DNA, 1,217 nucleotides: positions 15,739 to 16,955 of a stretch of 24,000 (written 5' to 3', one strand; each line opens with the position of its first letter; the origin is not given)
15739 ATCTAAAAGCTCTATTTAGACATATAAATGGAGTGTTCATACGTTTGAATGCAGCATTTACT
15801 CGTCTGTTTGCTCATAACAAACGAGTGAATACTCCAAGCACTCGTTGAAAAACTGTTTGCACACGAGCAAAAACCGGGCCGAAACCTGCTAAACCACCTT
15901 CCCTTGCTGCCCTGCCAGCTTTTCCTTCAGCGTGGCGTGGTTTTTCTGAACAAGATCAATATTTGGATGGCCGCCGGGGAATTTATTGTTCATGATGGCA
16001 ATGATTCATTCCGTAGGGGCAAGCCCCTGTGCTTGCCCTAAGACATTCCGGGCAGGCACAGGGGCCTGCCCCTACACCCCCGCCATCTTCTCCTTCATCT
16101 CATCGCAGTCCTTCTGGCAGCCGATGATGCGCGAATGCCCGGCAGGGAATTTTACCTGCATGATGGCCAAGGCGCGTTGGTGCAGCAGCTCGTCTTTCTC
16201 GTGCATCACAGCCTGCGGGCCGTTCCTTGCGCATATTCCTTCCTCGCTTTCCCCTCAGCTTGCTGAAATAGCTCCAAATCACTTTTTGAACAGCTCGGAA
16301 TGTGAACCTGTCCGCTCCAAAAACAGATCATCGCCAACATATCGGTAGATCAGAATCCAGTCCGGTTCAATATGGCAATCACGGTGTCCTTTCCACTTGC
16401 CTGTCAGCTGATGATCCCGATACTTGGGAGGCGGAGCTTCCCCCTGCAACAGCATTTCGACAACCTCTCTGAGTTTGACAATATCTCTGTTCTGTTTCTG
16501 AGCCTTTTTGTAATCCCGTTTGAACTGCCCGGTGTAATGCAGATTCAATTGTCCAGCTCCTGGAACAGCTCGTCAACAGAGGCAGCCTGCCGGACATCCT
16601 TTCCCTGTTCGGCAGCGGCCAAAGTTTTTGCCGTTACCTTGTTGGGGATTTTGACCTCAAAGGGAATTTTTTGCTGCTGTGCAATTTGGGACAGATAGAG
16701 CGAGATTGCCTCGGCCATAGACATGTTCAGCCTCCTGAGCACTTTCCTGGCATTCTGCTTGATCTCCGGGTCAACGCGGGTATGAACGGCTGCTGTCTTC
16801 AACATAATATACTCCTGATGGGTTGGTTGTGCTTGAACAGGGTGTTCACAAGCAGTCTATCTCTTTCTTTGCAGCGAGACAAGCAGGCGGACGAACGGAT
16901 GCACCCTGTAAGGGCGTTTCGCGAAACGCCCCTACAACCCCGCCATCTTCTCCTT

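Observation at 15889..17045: DinJ-YafQ module sandwiched between the TPR gene 3' end and two decayed copies of that 3' end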

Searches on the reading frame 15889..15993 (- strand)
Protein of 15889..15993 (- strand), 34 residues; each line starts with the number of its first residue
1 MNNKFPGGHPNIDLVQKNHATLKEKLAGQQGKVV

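Call 5: search_protein_families(library=pfam, proteins=[window:15889-15993:-], max_evalue=0.01)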
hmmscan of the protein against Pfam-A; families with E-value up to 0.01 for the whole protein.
window:15889-15993:- (34 aa): 0 families

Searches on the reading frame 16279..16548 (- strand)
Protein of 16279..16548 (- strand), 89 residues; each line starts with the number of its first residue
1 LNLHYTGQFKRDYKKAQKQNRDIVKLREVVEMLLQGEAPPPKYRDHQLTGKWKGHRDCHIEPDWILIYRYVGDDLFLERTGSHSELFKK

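Call 5: search_protein_families(library=pfam, proteins=[window:16279-16548:-], max_evalue=0.01)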
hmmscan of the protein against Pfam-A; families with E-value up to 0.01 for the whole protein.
window:16279-16548:- (89 aa): 2 families
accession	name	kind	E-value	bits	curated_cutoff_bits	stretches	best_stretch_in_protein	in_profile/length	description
PF15738.11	YafQ_toxin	-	1.2e-35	122.1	30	1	2-88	2-88/88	Bacterial toxin of type II toxin-antitoxin system, YafQ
PF05016.21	ParE_toxin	-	3.3e-08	34.4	23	1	4-86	2-88/89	ParE toxin of type II toxin-antitoxin system, parDE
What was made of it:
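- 16279..16548 (-): yafQ toxin (89 aa), intact; overlaps dinJ by 4 nt. Pfam YafQ_toxin 1.2e-35 (call 5).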

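Call 24: find_encoding_contigs(protein=window:16279-16548:-, flank=10000, max_places=10)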
Protein window:16279-16548:- (89 aa): 7 contigs read that carry it; 7 places shown.
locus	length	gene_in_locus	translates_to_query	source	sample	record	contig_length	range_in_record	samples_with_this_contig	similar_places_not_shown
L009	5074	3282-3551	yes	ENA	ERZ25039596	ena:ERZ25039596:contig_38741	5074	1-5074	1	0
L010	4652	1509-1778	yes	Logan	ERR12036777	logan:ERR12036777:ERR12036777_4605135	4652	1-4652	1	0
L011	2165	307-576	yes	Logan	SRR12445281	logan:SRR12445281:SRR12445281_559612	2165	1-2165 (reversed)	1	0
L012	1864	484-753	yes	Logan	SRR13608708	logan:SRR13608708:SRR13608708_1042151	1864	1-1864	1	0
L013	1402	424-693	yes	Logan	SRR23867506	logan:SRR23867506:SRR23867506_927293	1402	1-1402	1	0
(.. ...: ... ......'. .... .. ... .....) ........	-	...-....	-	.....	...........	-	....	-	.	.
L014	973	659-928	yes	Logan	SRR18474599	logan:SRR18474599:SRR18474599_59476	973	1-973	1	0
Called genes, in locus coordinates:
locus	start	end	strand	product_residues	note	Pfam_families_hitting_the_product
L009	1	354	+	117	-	?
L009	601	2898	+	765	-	-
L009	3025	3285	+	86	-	PF04221:RelB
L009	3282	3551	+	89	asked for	PF05016:ParE_toxin, PF15738:YafQ_toxin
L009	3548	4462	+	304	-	PF00152:tRNA-synt_2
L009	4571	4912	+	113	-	-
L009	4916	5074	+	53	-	?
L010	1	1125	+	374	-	?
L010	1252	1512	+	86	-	PF04221:RelB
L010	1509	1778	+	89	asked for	PF05016:ParE_toxin, PF15738:YafQ_toxin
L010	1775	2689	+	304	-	PF00152:tRNA-synt_2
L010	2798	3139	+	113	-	-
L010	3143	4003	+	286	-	-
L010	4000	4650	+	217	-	?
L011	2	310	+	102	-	?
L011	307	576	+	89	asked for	PF05016:ParE_toxin, PF15738:YafQ_toxin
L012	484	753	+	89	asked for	PF05016:ParE_toxin, PF15738:YafQ_toxin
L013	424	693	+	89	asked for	PF05016:ParE_toxin, PF15738:YafQ_toxin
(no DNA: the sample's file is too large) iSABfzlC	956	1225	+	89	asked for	PF05016:ParE_toxin, PF15738:YafQ_toxin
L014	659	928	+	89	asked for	PF05016:ParE_toxin, PF15738:YafQ_toxin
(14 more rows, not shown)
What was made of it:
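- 16279..16548 (-): The identical protein occurs on 7 other contigs (call 24).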

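Call 63: search_solved_structures(query=window:16279-16548:-, max_evalue=0.001, show_alignments=1)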
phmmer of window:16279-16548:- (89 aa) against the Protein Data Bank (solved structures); distinct sequences matched with E-value up to 0.001: 11.
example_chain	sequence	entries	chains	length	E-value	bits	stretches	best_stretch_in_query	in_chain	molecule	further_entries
4ml2_A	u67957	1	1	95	4.9e-25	90.5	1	2-87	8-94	mRNA interferase YafQ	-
4q2u_B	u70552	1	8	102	6.2e-25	90.1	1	2-87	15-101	mRNA interferase YafQ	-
4ml0_B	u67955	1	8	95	1.3e-24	89.1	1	2-87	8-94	Predicted toxin of the YafQ-DinJ toxin-antitoxin system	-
4mmg_A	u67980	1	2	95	6.4e-24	86.9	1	2-87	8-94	mRNA interferase YafQ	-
4mmj_A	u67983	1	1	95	1.7e-23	85.6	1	2-87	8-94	Addiction module toxin, RelE/StbE family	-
9lew_B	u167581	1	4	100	1.2e-22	82.8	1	3-87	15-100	Type II toxin-antitoxin system YafQ family toxin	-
4ltt_A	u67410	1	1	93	4.2e-18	68.3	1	3-87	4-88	Uncharacterized protein, toxin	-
1z8m_A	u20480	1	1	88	6.9e-18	67.6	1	3-87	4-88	conserved hypothetical protein HP0894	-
4ls4_A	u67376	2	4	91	2.9e-17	65.6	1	3-87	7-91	Uncharacterized protein, Toxin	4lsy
2otr_A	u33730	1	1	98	1.4e-14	56.9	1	6-87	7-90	Hypothetical protein HP0892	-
4nrn_A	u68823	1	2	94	1.5e-14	56.9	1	6-87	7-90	metal-bound toxin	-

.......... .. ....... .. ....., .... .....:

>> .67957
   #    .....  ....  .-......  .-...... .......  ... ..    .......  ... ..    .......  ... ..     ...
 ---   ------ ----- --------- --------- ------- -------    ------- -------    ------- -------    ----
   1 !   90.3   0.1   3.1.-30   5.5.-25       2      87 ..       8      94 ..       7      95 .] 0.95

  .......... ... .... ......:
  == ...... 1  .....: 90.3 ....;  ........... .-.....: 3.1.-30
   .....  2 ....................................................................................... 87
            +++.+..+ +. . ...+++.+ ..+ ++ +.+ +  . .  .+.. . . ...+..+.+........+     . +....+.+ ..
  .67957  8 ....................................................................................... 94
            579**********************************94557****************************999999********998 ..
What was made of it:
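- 16279..16548 (-): E. coli YafQ (4ml2) 4.9e-25, with the DH..., D.H.EPDW and G.H..LF motifs aligned (call 63).
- On DinJ-YafQ type II toxin-antitoxin module: The alignment to E. coli YafQ (4ml2, 4.9e-25) keeps DH, D.H.EPDW and G.H..LF (call 63).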

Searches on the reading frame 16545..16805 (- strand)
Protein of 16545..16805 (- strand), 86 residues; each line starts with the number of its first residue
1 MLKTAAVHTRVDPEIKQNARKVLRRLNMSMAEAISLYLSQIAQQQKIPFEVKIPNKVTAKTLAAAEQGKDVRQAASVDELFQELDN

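Call 5: search_protein_families(library=pfam, proteins=[window:16545-16805:-], max_evalue=0.01)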
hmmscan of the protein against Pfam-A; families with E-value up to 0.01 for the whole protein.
window:16545-16805:- (86 aa): 1 family
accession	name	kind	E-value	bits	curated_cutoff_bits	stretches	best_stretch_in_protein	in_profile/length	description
PF04221.18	RelB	-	6.7e-15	55.2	22.4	1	5-84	2-82/82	RelB antitoxin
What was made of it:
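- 16545..16805 (-): dinJ / RelB-family antitoxin (86 aa), intact. Pfam RelB 6.7e-15 (call 5).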

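Call 25: find_encoding_contigs(protein=window:16545-16805:-, flank=10000, max_places=10)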
Protein window:16545-16805:- (86 aa): 1 contig read that carries it; 1 place shown.
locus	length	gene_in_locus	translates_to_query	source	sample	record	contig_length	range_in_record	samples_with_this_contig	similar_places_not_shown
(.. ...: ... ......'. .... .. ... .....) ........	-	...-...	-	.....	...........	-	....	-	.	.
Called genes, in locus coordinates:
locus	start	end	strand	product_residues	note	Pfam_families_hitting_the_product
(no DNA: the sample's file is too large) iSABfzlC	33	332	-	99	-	PF14384:BrnA_antitoxin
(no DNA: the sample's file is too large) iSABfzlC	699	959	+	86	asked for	PF04221:RelB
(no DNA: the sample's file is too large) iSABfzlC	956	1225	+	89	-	PF05016:ParE_toxin, PF15738:YafQ_toxin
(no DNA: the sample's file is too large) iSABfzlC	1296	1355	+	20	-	?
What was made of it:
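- A Logan contig appears to carry the window's yafQ-to-relic spacing behind a BrnA gene instead of the TPR gene (calls 24, 25).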
